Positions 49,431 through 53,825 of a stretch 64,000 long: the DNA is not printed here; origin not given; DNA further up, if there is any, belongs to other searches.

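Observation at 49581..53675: Orphan 1364-aa nuclease-NTPase-repeat protein: candidate new antiviral STAND (Avs-like) system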

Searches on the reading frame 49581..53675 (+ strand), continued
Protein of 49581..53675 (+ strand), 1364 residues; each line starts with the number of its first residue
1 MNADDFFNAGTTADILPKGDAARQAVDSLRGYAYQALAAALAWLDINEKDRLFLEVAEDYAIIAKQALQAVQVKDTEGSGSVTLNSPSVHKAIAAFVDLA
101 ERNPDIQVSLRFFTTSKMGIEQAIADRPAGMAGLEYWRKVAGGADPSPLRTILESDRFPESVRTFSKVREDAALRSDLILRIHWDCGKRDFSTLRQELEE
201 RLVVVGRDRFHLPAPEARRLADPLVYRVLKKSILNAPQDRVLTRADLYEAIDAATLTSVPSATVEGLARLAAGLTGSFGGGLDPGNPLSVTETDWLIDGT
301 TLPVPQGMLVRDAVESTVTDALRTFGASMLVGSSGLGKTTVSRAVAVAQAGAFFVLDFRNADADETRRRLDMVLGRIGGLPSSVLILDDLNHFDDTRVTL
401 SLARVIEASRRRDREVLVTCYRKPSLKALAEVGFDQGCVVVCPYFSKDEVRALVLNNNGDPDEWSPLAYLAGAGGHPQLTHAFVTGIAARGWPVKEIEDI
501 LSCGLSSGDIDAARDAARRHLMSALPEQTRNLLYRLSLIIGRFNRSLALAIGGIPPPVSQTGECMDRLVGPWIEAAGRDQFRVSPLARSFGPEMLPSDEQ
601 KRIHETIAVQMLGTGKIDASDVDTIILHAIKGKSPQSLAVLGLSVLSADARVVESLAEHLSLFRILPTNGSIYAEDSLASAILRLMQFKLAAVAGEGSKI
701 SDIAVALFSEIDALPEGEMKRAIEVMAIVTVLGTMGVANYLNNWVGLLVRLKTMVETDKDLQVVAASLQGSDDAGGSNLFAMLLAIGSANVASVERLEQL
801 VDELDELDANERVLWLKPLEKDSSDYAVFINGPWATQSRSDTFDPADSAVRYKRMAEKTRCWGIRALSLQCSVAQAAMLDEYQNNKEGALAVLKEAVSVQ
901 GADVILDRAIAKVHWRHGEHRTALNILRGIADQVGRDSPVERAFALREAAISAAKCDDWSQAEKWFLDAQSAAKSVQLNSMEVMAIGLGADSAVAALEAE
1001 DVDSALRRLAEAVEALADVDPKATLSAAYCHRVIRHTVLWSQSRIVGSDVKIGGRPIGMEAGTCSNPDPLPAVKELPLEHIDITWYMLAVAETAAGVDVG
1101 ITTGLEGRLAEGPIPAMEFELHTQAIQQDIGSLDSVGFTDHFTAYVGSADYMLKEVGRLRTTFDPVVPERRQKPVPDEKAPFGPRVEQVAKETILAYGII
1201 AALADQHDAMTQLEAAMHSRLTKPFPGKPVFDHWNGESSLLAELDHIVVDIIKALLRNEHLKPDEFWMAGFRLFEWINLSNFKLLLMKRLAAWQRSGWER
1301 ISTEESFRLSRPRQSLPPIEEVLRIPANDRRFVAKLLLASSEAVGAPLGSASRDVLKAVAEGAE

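Call 86: find_encoding_contigs(protein=P0004, flank=10000, max_places=1)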
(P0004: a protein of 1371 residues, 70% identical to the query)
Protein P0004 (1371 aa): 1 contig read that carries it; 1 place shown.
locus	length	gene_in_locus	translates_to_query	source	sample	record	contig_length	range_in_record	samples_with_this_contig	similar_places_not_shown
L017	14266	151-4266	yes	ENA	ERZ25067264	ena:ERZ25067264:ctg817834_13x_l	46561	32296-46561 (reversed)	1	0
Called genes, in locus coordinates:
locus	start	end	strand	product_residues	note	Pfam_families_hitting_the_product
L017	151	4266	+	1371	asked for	-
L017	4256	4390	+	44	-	-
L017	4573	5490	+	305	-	PF02384:N6_Mtase, PF07669:Eco57I (weak)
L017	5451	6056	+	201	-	PF02384:N6_Mtase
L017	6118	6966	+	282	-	-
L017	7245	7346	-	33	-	-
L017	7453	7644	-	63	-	-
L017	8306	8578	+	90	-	-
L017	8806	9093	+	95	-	PF13560:HTH_31 (weak), PF01381:HTH_3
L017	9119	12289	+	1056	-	PF04313:HSDR_N, PF04851:ResIII, PF18766:SWI2_SNF2, PF22679:T1R_D3-like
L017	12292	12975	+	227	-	PF01863:YgjP-like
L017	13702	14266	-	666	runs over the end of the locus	PF00743:FMO-like, PF01266:DAO (weak), PF07992:Pyr_redox_2 (weak), PF13450:NAD_binding_8 (weak), PF13738:Pyr_redox_3, PF13434:Lys_Orn_oxgnase (weak)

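Call 87: find_encoding_contigs(protein=P0064, flank=10000, max_places=1)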
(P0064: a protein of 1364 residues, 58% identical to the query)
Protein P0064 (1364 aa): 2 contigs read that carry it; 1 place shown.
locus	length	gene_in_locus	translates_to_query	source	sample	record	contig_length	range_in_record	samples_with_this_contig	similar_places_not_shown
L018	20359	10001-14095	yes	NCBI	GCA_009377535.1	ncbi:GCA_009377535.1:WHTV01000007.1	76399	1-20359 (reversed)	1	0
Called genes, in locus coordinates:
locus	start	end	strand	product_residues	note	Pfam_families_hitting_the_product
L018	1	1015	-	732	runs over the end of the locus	PF02743:dCache_1, PF00672:HAMP, PF00015:MCPsignal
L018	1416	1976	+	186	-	PF01844:HNH, PF13395:HNH_4 (faint), PF14279:HNH_5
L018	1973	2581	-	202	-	PF03232:COQ7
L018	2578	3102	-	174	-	PF02600:DsbB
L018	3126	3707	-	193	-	PF09335:VTT_dom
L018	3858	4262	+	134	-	PF13474:SnoaL_3, PF14534:DUF4440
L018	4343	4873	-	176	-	PF00313:CSD, PF22707:S1CSD-TOTE-2 (faint), PF00313:CSD, PF08206:OB_RNB (weak)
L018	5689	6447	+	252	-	-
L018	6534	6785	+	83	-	PF12728:HTH_17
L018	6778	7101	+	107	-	-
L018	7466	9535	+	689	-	PF06048:DUF927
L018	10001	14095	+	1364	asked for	-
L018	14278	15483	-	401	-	PF13356:Arm-DNA-bind_3, PF00589:Phage_integrase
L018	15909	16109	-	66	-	-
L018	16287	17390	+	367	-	PF13776:DUF4172, PF02661:Fic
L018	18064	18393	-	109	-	-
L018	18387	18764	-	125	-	-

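Call 92: search_protein_families(library=pfam, proteins=[L002:5936-8713:+, L002:9134-9880:+, L002:15332-18529:+, L002:18535-19218:+, L002:5154-5939:+, L001:13992-16808:+, L001:19196-22375:+], max_evalue=0.00001)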
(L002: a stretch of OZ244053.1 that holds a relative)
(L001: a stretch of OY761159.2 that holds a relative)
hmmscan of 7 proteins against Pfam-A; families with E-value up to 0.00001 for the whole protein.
L002:5936-8713:+ (925 aa): 3 families
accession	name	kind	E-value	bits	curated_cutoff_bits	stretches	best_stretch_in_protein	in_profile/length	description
PF02384.22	N6_Mtase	-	2.4e-101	339.6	20.4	1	204-508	4-306/311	N-6 DNA Methylase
PF12161.14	HsdM_N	-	2.2e-28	100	24.5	1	36-188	1-135/135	HsdM N-terminal domain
PF07669.17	Eco57I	-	8.1e-06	26.5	25.3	0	305-414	50-165/171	Eco57I restriction-modification methylase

L002:9134-9880:+ (248 aa): 0 families

L002:15332-18529:+ (1065 aa): 4 families
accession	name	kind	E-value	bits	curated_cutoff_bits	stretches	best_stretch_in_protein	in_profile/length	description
PF18766.7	SWI2_SNF2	-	6.6e-67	225.8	26.7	1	299-521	1-220/221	SWI2/SNF2 ATPase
PF04313.20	HSDR_N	-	9.4e-39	133.8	25.1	1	20-233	4-197/198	Type I restriction enzyme R protein N terminus (HSDR_N)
PF22679.2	T1R_D3-like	-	3e-18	67.2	27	1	652-708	100-156/158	Type I restriction enzyme subunit R domain 3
PF04851.21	ResIII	-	5.1e-17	62.7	22.5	1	306-460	10-163/164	Type III restriction enzyme, res subunit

L002:18535-19218:+ (227 aa): 1 family
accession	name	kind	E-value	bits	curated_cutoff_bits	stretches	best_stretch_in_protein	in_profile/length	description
PF01863.23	YgjP-like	-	1.5e-55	188.9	26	1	14-219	1-207/207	YgjP-like, metallopeptidase domain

L002:5154-5939:+ (261 aa): 1 family
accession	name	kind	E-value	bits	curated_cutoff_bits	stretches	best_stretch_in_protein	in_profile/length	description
PF06245.16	DUF1015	-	3.1e-26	92.5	25.8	1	3-174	182-325/325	Protein of unknown function (DUF1015)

L001:13992-16808:+ (938 aa): 3 families
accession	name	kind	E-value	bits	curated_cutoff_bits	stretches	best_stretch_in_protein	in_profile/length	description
PF02384.22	N6_Mtase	-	1.3e-105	353.6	20.4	1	222-528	4-308/311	N-6 DNA Methylase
PF12161.14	HsdM_N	-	7.9e-30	104.7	24.5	1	55-206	1-135/135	HsdM N-terminal domain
PF07669.17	Eco57I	-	4.6e-08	33.8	25.3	1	321-432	48-165/171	Eco57I restriction-modification methylase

L001:19196-22375:+ (1059 aa): 4 families
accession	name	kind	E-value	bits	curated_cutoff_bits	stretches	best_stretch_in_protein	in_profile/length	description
PF18766.7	SWI2_SNF2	-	1.6e-71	240.9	26.7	1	292-514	1-220/221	SWI2/SNF2 ATPase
PF04313.20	HSDR_N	-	3.1e-40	138.6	25.1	1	12-224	3-195/198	Type I restriction enzyme R protein N terminus (HSDR_N)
PF04851.21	ResIII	-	4.1e-21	76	22.5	1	299-453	10-163/164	Type III restriction enzyme, res subunit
PF22679.2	T1R_D3-like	-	3e-18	67.2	27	1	615-701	66-156/158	Type I restriction enzyme subunit R domain 3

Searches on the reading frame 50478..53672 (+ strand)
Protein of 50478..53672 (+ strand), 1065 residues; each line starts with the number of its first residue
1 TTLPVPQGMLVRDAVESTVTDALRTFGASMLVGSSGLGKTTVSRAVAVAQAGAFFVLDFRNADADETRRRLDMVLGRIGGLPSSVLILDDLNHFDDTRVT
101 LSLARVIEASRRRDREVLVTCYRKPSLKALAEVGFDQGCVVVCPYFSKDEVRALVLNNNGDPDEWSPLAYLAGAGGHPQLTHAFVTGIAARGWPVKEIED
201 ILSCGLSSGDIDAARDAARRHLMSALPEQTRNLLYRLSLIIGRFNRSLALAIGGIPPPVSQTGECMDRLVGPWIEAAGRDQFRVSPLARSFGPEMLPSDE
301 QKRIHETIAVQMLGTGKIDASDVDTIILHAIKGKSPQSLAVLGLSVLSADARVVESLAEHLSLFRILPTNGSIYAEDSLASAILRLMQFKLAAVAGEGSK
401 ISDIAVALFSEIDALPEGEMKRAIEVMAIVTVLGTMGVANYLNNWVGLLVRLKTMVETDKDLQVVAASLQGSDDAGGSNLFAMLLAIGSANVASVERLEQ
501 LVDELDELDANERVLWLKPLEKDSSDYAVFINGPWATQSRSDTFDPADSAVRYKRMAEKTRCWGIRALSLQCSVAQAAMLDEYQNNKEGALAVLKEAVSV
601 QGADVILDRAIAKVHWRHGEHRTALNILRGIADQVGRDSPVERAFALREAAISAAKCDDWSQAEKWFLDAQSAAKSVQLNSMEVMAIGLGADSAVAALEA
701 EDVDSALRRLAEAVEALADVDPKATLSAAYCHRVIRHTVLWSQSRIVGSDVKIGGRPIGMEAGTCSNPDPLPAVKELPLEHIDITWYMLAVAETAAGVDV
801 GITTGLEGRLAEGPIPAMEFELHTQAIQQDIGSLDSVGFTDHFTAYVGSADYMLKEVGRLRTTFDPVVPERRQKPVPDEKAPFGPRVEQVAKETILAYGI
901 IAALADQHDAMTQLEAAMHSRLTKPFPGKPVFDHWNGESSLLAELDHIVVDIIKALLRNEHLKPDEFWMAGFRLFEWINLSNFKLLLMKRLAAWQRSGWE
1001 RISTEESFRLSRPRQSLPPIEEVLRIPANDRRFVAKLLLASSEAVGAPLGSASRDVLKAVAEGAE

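Call 45: search_protein_representatives(protein=window:50478-53672:+)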
Query: 1065 residues. Proteins with E-value up to 0.001 (for the whole library): 1783; up to 1e-10: 1261; up to 1e-30: 683. The best 150 are listed.
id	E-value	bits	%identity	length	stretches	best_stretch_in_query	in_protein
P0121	0.0e+00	1058.4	48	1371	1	3-1061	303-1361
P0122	0.0e+00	1053.2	54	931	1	129-1065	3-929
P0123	0.0e+00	1029.1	45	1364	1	2-1060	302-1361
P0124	0.0e+00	1020.0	47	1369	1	3-1060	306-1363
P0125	2.3e-291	985.6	45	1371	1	3-1062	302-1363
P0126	9.2e-290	980.3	45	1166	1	2-1061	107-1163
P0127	7.6e-279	944.2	44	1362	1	3-1062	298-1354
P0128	2.6e-275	932.5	45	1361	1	2-1062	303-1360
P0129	2.5e-269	912.7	43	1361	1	2-1064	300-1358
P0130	5.4e-266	901.6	44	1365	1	3-1064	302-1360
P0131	5.9e-266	901.5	42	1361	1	3-1060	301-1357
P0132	1.6e-258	876.9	41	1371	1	3-1050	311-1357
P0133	6.8e-258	874.8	42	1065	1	5-1059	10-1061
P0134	1.7e-256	870.2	64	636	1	128-743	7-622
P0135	4.7e-247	838.9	42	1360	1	2-1063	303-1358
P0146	2.7e-208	710.6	38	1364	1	6-1041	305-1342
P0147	2.1e-207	707.7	36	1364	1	1-1058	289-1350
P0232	2.6e-117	409.5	27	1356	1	3-1058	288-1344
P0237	2.7e-112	392.8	28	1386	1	12-1059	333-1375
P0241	3.6e-109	382.5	27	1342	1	5-1058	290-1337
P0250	3.0e-101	356.3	28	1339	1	10-1056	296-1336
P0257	1.8e-98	347.1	26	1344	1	4-1051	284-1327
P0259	1.8e-97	343.8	26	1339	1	3-1059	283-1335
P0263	9.6e-95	334.7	26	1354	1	3-1051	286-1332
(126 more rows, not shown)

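Call 67: search_protein_families(library=pfam, proteins=[P0232, P0237, P0241, P0250, P0257, P0259, P0263], max_evalue=0.01)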
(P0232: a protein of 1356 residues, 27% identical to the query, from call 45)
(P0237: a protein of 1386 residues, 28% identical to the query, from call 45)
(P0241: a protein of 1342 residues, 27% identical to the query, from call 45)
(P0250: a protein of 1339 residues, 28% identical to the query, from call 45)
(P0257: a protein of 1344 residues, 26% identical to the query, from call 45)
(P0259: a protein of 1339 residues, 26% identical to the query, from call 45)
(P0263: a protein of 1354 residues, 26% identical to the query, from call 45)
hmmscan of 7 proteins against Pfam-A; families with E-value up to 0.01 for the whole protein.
P0232 (1356 aa): 11 families
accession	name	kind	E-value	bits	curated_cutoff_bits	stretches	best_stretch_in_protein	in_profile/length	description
PF13371.12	TPR_9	-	5.7e-07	29.9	35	1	874-932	9-67/73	Tetratricopeptide repeat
PF13424.12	TPR_12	-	6e-07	30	30.1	0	877-923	27-74/77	Tetratricopeptide repeat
PF14559.12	TPR_19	-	1.9e-05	25.4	25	0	875-919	6-50/68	Tetratricopeptide repeat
PF13428.12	TPR_14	-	3.7e-05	24.5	23.5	0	896-930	3-37/44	Tetratricopeptide repeat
PF23914.1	TPR_CcmH_CycH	-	9e-05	22.8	42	0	855-929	82-156/158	Cytochrome c-type biogenesis protein H TPR domain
PF07719.23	TPR_2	-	0.00017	21.9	27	0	982-1004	8-30/34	Tetratricopeptide repeat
PF13432.12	TPR_16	-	0.00038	21.3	32.7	1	900-960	3-58/65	Tetratricopeptide repeat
PF24883.2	NPHP3_N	-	0.0016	19.1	24.8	1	307-335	18-46/164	Nephrocystin 3, N-terminal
PF13191.12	AAA_16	-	0.0025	18.8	32.6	0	308-368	21-78/167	AAA ATPase domain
PF13525.12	YfiO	-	0.0043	17.3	25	0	874-939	19-87/203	Outer membrane lipoprotein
PF00515.34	TPR_1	-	0.0089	16.3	27.8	0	982-1003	8-29/34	Tetratricopeptide repeat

P0237 (1386 aa): 3 families
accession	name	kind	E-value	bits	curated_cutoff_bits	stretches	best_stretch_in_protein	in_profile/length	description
PF13371.12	TPR_9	-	0.00064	20.1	35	1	906-957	9-60/73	Tetratricopeptide repeat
PF13401.12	AAA_22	-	0.0022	18.7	27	0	350-372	8-30/130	AAA domain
PF13191.12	AAA_16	-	0.0066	17.4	32.6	1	333-435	5-105/167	AAA ATPase domain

P0241 (1342 aa): 11 families
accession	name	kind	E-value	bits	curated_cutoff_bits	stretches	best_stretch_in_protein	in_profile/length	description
PF20720.3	nSTAND3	-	1.2e-06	28.8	27.2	1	302-407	8-111/155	Novel STAND NTPase 3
PF07719.23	TPR_2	-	1.7e-06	28.1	27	0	932-957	4-29/34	Tetratricopeptide repeat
PF13371.12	TPR_9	-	1.2e-05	25.6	35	0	927-969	27-69/73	Tetratricopeptide repeat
PF13424.12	TPR_12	-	0.0001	22.9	30.1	1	893-960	6-76/77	Tetratricopeptide repeat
PF24883.2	NPHP3_N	-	0.00039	21.1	24.8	1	305-338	16-49/164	Nephrocystin 3, N-terminal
PF12569.14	NatA_aux_su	-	0.0011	18.4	33.3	1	867-959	15-103/515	N-terminal acetyltransferase A, auxiliary subunit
PF17874.7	TPR_MalT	-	0.0012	18.6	45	0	896-1005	46-156/336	MalT-like TPR region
PF05729.18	NACHT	-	0.0019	18.5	26.7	0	314-335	3-24/167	NACHT domain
PF13191.12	AAA_16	-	0.0045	17.9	32.6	0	304-362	15-73/167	AAA ATPase domain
PF13432.12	TPR_16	-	0.0057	17.5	32.7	0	868-916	9-57/65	Tetratricopeptide repeat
PF00005.33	ABC_tran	-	0.0058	17.7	25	0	312-351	12-51/137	ABC transporter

P0250 (1339 aa): 1 family
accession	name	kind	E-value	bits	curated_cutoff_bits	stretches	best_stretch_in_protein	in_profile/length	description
PF00004.35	AAA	-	0.0025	18.7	21.2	0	316-410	2-110/131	ATPase family associated with various cellular activities (AAA)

P0257 (1344 aa): 0 families

P0259 (1339 aa): 0 families

P0263 (1354 aa): 0 families
